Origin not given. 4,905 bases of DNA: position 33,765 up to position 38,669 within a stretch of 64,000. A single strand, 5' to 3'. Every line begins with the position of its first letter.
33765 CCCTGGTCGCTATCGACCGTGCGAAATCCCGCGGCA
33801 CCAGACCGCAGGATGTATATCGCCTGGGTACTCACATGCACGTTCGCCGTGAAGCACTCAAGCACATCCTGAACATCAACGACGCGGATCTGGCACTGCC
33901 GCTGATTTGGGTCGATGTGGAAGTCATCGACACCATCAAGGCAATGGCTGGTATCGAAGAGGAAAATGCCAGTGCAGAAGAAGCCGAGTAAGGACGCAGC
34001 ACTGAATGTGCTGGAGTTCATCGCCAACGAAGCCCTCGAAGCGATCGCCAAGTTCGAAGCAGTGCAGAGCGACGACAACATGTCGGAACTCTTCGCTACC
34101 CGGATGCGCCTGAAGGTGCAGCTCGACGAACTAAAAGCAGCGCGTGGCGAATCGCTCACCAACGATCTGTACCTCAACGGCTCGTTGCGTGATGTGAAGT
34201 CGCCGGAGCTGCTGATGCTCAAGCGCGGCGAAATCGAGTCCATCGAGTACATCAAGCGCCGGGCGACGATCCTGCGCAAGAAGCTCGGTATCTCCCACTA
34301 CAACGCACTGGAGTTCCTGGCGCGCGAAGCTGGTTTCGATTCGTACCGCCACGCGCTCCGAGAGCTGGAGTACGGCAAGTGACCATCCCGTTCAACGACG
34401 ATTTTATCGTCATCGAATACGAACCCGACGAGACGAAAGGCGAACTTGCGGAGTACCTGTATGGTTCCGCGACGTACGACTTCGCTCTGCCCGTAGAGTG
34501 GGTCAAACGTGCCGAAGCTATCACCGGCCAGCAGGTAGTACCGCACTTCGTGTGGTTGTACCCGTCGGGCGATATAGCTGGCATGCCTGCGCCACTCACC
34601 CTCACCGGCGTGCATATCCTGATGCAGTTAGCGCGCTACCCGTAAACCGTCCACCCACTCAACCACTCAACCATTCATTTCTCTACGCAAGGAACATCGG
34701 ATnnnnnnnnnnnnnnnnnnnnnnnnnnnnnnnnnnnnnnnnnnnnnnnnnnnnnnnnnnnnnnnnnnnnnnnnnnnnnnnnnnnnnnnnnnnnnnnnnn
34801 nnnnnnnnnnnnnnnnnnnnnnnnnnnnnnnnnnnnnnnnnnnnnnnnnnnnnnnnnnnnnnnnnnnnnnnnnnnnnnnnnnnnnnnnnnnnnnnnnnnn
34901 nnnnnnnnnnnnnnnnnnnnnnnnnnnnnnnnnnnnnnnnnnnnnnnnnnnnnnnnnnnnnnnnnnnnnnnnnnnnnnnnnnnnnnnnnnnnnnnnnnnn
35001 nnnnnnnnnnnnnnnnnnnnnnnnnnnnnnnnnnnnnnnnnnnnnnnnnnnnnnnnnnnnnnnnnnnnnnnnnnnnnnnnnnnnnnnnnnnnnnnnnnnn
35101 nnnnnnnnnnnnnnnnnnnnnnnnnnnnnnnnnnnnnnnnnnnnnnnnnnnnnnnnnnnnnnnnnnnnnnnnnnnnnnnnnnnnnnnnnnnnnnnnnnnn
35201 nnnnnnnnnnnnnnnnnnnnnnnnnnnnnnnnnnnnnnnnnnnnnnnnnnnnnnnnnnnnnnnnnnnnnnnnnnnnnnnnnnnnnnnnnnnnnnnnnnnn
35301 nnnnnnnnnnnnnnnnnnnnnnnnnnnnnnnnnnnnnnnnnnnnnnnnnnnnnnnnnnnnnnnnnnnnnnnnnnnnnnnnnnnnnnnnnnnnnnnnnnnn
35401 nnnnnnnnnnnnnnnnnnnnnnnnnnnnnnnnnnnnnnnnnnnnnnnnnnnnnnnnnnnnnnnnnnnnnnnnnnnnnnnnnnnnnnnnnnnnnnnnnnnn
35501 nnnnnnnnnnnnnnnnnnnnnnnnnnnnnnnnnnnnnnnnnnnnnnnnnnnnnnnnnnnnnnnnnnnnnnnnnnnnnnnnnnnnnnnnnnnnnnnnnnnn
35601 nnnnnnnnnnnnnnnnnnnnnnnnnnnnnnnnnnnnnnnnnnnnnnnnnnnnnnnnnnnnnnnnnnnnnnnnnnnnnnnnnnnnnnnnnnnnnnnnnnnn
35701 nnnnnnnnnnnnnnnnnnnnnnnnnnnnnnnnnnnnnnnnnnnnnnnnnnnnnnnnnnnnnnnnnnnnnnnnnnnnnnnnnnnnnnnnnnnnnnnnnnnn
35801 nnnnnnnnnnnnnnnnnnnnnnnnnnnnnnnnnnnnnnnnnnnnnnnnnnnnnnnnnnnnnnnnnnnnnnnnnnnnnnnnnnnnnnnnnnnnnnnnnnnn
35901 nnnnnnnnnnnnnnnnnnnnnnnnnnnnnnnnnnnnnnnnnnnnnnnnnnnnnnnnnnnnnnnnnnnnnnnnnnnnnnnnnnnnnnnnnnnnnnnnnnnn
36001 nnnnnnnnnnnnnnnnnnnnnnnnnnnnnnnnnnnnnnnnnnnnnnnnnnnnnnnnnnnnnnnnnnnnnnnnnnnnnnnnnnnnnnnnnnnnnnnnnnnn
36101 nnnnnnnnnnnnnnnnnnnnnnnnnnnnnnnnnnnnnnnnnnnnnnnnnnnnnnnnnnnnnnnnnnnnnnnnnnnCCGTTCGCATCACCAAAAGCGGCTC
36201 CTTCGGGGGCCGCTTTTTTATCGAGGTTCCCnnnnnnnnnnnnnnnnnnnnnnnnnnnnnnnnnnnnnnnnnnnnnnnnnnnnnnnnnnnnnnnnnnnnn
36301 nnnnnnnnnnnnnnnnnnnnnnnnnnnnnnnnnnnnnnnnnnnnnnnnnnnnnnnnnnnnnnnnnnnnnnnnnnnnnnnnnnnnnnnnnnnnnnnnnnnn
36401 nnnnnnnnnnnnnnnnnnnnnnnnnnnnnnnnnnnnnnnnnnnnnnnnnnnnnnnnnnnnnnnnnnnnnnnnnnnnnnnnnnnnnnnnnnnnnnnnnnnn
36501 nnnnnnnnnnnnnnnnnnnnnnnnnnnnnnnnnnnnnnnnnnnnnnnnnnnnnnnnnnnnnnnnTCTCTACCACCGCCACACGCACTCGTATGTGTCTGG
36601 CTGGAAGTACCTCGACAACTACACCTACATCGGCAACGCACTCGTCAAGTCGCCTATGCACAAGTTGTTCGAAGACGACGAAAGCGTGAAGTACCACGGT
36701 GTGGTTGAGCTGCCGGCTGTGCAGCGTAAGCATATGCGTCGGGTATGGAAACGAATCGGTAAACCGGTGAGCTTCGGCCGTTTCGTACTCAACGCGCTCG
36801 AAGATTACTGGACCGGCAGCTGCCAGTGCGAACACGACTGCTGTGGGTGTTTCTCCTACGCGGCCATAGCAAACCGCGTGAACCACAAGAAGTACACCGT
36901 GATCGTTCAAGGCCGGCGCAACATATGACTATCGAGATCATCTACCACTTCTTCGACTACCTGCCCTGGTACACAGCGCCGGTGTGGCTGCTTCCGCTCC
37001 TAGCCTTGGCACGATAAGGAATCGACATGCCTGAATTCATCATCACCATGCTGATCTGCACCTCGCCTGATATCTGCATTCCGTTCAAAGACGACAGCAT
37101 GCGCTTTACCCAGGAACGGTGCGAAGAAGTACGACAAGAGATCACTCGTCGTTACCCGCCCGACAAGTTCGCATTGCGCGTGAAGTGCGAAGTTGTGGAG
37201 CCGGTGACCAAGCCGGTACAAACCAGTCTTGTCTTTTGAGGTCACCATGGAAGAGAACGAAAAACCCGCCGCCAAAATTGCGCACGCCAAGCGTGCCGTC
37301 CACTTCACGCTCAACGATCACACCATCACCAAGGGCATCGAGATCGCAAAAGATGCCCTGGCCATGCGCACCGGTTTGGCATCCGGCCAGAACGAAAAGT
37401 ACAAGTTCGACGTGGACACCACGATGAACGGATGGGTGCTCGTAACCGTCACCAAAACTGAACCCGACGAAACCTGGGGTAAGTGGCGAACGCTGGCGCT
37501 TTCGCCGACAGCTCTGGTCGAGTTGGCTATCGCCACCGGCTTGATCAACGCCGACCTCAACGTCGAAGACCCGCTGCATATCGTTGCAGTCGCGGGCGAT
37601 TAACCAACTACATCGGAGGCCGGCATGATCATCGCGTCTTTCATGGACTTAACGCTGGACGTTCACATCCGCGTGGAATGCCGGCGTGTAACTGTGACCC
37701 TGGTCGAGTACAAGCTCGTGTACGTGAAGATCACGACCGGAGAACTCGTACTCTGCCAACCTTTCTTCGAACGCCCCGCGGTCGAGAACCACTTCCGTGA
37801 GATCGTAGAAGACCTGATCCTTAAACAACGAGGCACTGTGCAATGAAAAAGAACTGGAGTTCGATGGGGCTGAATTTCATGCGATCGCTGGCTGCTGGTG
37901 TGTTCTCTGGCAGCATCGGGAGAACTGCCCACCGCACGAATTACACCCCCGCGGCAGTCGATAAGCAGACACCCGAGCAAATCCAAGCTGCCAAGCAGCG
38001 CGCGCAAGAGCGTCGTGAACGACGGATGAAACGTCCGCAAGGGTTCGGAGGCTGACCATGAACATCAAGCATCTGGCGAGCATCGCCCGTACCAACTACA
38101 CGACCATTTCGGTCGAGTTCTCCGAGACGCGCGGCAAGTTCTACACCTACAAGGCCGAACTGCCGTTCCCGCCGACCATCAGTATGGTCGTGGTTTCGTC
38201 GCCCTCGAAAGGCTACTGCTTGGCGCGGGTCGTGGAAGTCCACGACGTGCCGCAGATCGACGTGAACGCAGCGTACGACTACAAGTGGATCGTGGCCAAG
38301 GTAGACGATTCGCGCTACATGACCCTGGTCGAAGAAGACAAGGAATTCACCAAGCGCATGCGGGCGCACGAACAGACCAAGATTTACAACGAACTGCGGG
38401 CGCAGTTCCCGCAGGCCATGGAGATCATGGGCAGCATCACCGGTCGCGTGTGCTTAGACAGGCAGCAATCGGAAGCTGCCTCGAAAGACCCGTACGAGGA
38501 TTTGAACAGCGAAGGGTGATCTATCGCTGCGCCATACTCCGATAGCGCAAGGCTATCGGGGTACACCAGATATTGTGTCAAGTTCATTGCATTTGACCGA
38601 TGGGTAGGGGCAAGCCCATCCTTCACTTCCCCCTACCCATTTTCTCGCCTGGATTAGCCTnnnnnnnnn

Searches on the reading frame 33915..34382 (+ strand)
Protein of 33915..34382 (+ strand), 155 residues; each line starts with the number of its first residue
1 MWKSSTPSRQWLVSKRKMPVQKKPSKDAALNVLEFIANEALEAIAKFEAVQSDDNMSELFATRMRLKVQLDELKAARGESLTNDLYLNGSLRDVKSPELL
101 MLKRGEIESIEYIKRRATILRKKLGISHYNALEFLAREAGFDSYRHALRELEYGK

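Call 90: search_protein_families(library=phrogs, max_evalue=0.001, proteins=[window:33915-34382:+])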
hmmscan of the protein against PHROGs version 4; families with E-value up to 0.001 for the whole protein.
window:33915-34382:+ (155 aa): 1 family
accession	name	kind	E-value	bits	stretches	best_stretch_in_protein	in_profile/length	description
phrog_34070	-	unknown function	1.8e-91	304.4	1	20-155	1-136/136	-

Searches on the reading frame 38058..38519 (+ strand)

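Call 90: search_protein_families(library=phrogs, max_evalue=0.001, proteins=[window:38058-38519:+])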
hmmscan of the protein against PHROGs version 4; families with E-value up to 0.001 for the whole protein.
window:38058-38519:+ (153 aa): 2 families
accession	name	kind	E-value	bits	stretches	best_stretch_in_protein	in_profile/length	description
phrog_13551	-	unknown function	1.1e-57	194.9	1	1-134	1-135/136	-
phrog_27666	-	unknown function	2.3e-09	38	1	15-108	17-107/263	-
